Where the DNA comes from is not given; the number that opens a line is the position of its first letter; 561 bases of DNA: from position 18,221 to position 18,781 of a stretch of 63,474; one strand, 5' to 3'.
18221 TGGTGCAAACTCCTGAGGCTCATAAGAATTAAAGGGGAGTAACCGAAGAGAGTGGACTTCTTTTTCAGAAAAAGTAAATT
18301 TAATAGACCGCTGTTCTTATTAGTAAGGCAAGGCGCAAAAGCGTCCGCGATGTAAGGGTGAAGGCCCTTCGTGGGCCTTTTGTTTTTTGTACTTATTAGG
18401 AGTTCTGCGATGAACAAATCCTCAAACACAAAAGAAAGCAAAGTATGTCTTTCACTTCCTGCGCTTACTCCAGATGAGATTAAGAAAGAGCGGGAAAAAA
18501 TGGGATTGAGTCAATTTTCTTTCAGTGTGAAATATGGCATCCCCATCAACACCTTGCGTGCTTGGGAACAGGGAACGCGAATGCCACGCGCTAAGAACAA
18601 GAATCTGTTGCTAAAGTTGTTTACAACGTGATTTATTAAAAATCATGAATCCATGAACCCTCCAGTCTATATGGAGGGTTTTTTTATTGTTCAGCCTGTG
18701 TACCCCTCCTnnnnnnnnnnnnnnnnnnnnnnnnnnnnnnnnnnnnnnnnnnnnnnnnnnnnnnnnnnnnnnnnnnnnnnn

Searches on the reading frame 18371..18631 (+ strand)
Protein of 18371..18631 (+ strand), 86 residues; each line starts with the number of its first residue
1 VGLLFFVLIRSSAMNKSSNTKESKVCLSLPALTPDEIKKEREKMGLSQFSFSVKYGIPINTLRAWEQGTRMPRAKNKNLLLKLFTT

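Call 56: search_protein_families(library=phrogs, proteins=[window:18371-18631:+], max_evalue=0.01)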
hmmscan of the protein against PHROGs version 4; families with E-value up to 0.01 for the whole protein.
window:18371-18631:+ (86 aa): 9 families
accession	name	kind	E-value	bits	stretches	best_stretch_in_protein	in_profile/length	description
phrog_2104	-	unknown function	1.4e-11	45.5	1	17-80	19-87/103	-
phrog_8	-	transcription regulation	0.00013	22.5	1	33-75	77-119/346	transcriptional regulator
phrog_25567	-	unknown function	0.00022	22.1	1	28-80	47-97/115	-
phrog_2967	-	transcription regulation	0.00045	20.8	1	36-76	14-54/225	transcriptional regulator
phrog_3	-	transcription regulation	0.0012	19.7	1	31-84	87-137/430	transcriptional repressor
phrog_38149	-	unknown function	0.0015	19.5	1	35-81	11-57/190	-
phrog_4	-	transcription regulation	0.0028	17.7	1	22-75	132-175/400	transcriptional repressor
phrog_2328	-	transcription regulation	0.0067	17.2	1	38-75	21-57/128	transcriptional repressor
phrog_2439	-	transcription regulation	0.0083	16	1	32-77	7-52/367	transcriptional regulator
